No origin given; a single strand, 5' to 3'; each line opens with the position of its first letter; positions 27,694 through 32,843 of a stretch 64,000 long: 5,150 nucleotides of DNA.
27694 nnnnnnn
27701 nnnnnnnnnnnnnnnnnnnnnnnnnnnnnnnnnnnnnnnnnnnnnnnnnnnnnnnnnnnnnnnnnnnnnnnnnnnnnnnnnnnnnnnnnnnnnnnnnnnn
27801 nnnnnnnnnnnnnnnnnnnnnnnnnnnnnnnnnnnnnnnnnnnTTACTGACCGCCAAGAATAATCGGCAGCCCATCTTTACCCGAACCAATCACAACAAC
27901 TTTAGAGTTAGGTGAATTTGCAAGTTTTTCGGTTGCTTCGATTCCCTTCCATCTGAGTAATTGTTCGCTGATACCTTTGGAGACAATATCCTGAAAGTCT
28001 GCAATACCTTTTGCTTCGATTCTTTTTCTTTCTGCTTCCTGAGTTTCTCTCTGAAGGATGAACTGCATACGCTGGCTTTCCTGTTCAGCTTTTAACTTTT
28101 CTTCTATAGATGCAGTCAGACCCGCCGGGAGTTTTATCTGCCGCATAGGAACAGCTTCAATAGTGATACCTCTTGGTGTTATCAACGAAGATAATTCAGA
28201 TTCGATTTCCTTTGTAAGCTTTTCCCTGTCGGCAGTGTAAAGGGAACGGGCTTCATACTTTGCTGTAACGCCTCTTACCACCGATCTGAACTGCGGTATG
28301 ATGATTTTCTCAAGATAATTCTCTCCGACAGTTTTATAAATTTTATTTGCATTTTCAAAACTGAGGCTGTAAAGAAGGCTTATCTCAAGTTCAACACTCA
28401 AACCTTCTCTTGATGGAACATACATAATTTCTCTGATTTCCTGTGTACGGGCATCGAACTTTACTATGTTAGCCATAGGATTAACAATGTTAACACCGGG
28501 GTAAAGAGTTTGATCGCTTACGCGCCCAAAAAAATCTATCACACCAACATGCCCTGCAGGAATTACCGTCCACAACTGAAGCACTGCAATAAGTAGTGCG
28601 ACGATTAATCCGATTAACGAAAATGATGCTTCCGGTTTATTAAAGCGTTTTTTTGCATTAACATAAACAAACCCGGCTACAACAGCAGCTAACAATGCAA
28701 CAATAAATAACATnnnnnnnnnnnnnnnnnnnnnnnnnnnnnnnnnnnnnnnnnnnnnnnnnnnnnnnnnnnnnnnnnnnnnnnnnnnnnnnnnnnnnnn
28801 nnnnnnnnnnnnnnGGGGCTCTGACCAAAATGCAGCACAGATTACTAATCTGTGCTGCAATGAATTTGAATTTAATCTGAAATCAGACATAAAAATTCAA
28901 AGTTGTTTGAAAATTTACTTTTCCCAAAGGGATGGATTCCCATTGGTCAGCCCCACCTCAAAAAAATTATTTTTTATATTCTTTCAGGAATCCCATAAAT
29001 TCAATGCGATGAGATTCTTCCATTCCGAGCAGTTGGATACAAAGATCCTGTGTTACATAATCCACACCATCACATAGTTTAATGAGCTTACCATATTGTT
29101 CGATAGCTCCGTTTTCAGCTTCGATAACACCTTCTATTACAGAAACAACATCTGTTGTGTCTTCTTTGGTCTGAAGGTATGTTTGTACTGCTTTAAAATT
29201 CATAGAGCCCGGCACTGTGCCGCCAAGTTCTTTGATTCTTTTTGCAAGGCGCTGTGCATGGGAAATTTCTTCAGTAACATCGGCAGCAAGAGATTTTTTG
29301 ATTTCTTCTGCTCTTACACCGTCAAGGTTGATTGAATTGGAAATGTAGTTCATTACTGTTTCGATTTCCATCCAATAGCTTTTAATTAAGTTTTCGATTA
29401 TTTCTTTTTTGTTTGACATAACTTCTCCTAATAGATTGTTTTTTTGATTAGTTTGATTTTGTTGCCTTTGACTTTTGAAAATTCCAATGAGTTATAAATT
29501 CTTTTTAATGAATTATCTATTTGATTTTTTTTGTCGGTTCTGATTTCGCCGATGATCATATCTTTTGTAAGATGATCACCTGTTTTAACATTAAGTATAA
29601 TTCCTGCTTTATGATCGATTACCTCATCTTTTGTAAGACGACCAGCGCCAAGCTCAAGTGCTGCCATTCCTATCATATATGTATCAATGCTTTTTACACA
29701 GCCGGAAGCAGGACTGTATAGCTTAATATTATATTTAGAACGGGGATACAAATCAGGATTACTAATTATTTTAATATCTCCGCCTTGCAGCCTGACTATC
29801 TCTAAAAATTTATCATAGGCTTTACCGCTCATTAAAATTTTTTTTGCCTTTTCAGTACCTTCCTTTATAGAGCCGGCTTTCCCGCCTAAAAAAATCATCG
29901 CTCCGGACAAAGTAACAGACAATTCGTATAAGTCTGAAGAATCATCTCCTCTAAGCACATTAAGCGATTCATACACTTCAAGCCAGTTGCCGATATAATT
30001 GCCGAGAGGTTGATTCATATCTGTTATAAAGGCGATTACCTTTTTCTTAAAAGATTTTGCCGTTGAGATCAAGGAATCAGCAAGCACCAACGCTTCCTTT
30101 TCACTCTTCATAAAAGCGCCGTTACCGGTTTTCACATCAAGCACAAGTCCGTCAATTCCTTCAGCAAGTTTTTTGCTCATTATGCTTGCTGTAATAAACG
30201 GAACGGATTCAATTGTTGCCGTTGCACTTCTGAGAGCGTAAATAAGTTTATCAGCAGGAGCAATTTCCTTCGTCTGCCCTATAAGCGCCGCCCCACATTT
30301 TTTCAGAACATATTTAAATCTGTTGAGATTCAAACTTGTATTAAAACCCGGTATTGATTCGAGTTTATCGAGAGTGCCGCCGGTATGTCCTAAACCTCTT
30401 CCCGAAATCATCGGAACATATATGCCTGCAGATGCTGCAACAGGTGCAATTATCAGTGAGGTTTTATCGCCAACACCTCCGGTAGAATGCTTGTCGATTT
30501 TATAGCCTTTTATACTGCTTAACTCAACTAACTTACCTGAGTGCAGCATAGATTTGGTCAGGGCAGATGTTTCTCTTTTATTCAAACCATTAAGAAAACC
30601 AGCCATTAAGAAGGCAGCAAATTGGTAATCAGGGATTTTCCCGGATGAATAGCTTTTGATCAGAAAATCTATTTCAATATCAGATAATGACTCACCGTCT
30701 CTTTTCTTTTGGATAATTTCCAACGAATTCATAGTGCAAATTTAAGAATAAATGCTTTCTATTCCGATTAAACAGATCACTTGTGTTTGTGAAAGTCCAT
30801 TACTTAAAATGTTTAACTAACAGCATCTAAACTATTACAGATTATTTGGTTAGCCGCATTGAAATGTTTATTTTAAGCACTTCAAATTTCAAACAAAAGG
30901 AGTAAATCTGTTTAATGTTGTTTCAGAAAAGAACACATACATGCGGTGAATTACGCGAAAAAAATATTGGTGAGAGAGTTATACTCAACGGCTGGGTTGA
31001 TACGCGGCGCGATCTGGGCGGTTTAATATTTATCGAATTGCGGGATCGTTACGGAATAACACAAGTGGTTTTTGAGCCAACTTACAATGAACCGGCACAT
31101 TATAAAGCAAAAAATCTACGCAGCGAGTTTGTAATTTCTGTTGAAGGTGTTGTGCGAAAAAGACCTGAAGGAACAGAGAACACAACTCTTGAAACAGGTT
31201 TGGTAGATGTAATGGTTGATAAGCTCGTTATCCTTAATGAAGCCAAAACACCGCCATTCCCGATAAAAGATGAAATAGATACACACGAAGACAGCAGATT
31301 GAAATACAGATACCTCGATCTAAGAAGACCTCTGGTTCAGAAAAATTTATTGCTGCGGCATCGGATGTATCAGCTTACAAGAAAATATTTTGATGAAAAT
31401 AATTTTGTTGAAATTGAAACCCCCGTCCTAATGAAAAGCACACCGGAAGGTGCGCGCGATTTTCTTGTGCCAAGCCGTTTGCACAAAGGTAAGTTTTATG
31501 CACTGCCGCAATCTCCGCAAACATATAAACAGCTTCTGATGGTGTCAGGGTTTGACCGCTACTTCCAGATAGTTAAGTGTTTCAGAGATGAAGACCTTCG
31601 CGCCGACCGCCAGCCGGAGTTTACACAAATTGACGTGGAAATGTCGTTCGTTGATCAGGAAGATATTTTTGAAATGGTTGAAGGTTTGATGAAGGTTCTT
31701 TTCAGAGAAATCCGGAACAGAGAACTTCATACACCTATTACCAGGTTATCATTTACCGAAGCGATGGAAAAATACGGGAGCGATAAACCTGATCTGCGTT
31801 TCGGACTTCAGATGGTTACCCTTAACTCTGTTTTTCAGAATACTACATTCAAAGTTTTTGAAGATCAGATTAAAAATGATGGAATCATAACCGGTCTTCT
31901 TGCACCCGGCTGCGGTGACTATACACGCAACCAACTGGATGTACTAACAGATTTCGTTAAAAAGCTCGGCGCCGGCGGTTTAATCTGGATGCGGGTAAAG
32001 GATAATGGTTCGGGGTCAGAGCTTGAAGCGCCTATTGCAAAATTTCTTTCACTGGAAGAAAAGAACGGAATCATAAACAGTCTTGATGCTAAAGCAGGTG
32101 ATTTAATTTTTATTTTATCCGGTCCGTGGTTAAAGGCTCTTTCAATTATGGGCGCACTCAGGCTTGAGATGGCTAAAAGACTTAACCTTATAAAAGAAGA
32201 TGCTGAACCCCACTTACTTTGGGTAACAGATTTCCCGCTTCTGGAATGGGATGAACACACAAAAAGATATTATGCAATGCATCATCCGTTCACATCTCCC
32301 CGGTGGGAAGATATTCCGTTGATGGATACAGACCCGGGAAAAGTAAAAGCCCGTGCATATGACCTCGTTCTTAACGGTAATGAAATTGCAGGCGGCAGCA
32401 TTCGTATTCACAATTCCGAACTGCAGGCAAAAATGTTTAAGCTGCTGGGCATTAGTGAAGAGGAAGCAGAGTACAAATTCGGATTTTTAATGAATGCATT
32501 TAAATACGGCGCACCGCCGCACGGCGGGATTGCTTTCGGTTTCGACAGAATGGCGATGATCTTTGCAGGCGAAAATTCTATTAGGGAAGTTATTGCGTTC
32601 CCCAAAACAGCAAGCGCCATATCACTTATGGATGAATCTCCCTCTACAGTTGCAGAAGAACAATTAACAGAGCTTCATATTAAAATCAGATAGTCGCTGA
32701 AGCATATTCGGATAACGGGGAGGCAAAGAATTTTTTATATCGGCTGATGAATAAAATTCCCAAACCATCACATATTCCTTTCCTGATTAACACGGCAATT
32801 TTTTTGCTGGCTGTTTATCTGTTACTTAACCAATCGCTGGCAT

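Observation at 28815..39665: Palindromic element of about 120-140 bp present twice, each time just downstream of a likely highly expressed gene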

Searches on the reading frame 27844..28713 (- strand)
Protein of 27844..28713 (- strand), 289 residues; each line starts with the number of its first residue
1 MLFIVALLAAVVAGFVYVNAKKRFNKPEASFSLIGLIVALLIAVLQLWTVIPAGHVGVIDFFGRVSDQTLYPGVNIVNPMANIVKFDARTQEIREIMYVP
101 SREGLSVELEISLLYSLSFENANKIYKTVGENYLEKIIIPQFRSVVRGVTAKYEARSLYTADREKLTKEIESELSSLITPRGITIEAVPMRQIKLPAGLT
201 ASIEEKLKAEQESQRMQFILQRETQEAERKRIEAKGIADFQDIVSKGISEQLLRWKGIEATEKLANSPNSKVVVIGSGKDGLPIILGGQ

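Call 14: search_protein_families(library=pfam, proteins=[window:27844-28713:-])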
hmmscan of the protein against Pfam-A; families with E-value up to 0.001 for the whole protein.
window:27844-28713:- (289 aa): 1 family
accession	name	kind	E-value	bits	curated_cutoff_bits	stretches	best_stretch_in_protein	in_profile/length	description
PF01145.31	Band_7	-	8.4e-27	94.8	23.6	1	50-227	2-172/176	SPFH domain / Band 7 family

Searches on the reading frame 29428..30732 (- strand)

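Call 14: search_protein_families(library=pfam, proteins=[window:29428-30732:-])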
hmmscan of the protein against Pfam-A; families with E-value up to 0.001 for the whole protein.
window:29428-30732:- (434 aa): 3 families
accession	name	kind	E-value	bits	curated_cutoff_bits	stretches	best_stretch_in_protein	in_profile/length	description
PF00591.27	Glycos_transf_3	-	5.2e-45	154.5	27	1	77-306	3-253/253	Glycosyl transferase family, a/b domain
PF02885.22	Glycos_trans_3N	-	9.4e-19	67.4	26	1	5-66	2-63/63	Glycosyl transferase family, helical bundle domain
PF07831.19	PYNP_C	-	9.2e-18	64.1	27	1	346-418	2-74/75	Pyrimidine nucleoside phosphorylase C-terminal domain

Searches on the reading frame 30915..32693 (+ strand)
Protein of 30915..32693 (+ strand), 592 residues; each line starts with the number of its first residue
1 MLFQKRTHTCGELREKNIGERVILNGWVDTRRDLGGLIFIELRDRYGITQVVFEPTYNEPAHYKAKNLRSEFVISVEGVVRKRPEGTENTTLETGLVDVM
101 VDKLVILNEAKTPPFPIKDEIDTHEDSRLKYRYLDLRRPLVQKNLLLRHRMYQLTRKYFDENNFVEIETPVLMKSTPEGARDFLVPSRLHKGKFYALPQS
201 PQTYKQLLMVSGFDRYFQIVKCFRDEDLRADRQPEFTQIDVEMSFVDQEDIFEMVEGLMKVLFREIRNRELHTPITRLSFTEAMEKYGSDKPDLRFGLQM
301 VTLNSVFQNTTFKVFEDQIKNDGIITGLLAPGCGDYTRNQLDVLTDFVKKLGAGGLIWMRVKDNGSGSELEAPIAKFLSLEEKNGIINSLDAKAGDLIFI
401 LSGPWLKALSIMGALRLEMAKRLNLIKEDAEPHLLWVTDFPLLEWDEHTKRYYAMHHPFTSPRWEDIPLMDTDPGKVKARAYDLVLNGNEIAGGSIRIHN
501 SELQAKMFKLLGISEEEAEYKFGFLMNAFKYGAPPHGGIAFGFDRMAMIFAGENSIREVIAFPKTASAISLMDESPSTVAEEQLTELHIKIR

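Call 37: find_homologous_proteins(query=window:30915-32693:+, max_evalue=1e-100)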
Query window:30915-32693:+ (592 aa): 8000 proteins with E <= 1e-100 among 8000 candidates; the best 120 are listed.
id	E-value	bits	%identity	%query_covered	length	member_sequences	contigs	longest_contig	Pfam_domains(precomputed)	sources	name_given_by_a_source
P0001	0.0e+0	1354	100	100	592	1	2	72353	PF01336.32,PF02938.20,PF00152.26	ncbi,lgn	-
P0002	0.0e+0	1255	92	100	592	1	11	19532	PF01336.32,PF02938.20,PF00152.26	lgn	-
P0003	0.0e+0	1131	83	100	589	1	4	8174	PF01409.26,PF01336.32,PF02938.20,PF00152.26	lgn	-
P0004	0.0e+0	1131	83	100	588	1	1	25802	PF01409.26,PF01336.32,PF02938.20,PF00152.26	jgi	jgi:aspartyl-tRNA synthetase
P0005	0.0e+0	1131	83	100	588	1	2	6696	PF01336.32,PF02938.20,PF00152.26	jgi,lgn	jgi:aspartyl-tRNA synthetase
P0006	0.0e+0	1130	83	100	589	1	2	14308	PF01336.32,PF02938.20,PF00152.26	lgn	-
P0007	0.0e+0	1125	83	100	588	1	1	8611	PF01409.26,PF01336.32,PF02938.20,PF00152.26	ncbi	-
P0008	0.0e+0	1125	83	100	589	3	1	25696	PF01409.26,PF01336.32,PF02938.20,PF00152.26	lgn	-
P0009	0.0e+0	1124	82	100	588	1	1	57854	PF01336.32,PF02938.20,PF00152.26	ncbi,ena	-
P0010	0.0e+0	1122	82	100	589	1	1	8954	PF01409.26,PF01336.32,PF02938.20,PF00152.26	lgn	-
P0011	0.0e+0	1121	82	100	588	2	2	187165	PF01409.26,PF01336.32,PF02938.20,PF00152.26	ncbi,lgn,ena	-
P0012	0.0e+0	1120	80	100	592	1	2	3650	PF01409.26,PF01336.32,PF02938.20,PF00152.26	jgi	jgi:aspartyl-tRNA synthetase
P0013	0.0e+0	1120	80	100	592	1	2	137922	PF01409.26,PF01336.32,PF02938.20,PF00152.26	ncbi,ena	-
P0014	0.0e+0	1120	82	100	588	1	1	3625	PF01336.32,PF02938.20,PF00152.26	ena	-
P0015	0.0e+0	1120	82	100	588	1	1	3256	PF01409.26,PF01336.32,PF02938.20,PF00152.26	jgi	jgi:aspartyl-tRNA synthetase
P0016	0.0e+0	1119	82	100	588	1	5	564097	PF01409.26,PF01336.32,PF02938.20,PF00152.26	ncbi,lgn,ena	-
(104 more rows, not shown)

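Call 38: find_encoding_contigs(protein=P0002, flank=10000, max_places=4)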
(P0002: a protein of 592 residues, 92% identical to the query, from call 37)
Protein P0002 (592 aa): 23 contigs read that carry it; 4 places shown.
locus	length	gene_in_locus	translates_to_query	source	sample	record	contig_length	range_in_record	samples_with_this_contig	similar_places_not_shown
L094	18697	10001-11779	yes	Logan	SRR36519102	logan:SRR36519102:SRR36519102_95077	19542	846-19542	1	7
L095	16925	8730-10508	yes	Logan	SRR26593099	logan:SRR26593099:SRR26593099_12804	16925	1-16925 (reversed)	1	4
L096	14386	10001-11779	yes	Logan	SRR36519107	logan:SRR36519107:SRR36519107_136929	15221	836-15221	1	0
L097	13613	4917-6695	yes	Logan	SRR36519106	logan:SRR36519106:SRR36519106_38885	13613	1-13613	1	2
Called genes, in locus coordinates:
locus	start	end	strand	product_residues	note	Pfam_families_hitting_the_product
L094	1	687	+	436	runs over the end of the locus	PF01512:Complex1_51K, PF10531:SLBB (weak), PF13187:Fer4_9 (faint), PF13534:Fer4_17, PF13375:RnfC_N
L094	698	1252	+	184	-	PF00936:BMC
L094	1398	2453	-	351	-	PF01208:URO-D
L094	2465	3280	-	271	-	PF02602:HEM4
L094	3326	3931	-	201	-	-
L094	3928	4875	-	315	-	PF01379:Porphobil_deam, PF03900:Porphobil_deamC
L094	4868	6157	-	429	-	PF05201:GlutR_N, PF01488:Shikimate_DH, PF00745:GlutR_dimer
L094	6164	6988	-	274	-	PF01578:Cytochrom_C_asm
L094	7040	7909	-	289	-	PF01145:Band_7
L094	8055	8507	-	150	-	PF00210:Ferritin, PF02915:Rubrerythrin (weak)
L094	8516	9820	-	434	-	PF02885:Glycos_trans_3N, PF00591:Glycos_transf_3, PF07831:PYNP_C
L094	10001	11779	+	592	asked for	PF01336:tRNA_anti-codon, PF00152:tRNA-synt_2, PF02938:GAD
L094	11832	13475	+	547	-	-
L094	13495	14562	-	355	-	-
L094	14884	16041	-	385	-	-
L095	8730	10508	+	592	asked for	PF01336:tRNA_anti-codon, PF00152:tRNA-synt_2, PF02938:GAD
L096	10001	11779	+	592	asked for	PF01336:tRNA_anti-codon, PF00152:tRNA-synt_2, PF02938:GAD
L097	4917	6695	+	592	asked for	PF01336:tRNA_anti-codon, PF00152:tRNA-synt_2, PF02938:GAD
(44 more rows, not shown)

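Call 39: find_encoding_contigs(protein=P0011, flank=10000, max_places=2)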
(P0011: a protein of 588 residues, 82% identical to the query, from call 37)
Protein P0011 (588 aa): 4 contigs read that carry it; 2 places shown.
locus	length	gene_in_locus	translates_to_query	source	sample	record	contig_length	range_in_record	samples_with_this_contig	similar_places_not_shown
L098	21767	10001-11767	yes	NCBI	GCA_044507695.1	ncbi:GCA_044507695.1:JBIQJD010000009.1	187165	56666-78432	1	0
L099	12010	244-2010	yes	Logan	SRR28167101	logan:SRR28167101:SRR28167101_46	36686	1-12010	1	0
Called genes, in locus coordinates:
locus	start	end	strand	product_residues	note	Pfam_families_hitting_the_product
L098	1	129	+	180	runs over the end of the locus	PF08002:DUF1697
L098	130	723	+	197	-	PF28474:DUF8412, PF13376:OmdA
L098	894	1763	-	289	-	PF01145:Band_7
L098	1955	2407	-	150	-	PF00210:Ferritin, PF02915:Rubrerythrin (weak)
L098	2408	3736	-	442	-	PF02885:Glycos_trans_3N, PF00591:Glycos_transf_3, PF07831:PYNP_C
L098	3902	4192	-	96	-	PF13585:CHU_C (weak), PF18962:Por_Secre_tail (weak), PF13860:FlgD_ig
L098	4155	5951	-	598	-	PF13229:Beta_helix, PF05048:NosD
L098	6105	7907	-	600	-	PF08126:Propeptide_C25, PF01364:Peptidase_C25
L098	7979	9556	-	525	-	PF01839:FG-GAP (weak), PF13517:FG-GAP_3 (weak), PF01839:FG-GAP (weak), PF18962:Por_Secre_tail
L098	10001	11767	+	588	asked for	PF01336:tRNA_anti-codon, PF01409:tRNA-synt_2d (faint), PF00152:tRNA-synt_2, PF02938:GAD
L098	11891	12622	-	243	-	PF08308:PEGA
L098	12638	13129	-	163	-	-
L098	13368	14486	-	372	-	-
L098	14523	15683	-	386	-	-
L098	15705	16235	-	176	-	-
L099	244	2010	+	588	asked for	PF01336:tRNA_anti-codon, PF01409:tRNA-synt_2d (faint), PF00152:tRNA-synt_2, PF02938:GAD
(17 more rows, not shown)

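Call 40: find_encoding_contigs(protein=P0016, flank=10000, max_places=2)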
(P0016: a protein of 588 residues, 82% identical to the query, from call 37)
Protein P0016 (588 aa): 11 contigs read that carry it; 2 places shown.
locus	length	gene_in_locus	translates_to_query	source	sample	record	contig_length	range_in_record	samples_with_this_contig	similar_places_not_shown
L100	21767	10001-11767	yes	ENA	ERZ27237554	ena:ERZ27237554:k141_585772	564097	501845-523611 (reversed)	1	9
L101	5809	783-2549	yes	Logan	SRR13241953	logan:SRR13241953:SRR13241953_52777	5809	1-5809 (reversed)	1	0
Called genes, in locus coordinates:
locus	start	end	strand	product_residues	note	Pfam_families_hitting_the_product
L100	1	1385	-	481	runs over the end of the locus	PF01946:Thi4 (weak), PF07992:Pyr_redox_2 (weak), PF01266:DAO, PF13450:NAD_binding_8, PF01593:Amino_oxidase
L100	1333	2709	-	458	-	PF04055:Radical_SAM, PF06969:HemN_C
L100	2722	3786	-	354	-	PF01208:URO-D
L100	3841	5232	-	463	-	PF00440:TetR_N, PF17932:TetR_C_24 (weak), PF02602:HEM4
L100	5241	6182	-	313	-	PF01379:Porphobil_deam, PF03900:Porphobil_deamC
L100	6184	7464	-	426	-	PF05201:GlutR_N, PF01488:Shikimate_DH, PF00745:GlutR_dimer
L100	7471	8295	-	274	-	PF01578:Cytochrom_C_asm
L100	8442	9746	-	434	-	PF02885:Glycos_trans_3N, PF00591:Glycos_transf_3, PF07831:PYNP_C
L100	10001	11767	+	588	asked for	PF01336:tRNA_anti-codon, PF00152:tRNA-synt_2, PF01409:tRNA-synt_2d (faint), PF02938:GAD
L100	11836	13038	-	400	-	PF10833:DUF2572 (faint)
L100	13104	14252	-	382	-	-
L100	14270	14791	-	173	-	-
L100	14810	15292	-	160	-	-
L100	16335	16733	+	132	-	-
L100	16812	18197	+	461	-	PF00482:T2SSF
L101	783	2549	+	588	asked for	PF01336:tRNA_anti-codon, PF00152:tRNA-synt_2, PF01409:tRNA-synt_2d (faint), PF02938:GAD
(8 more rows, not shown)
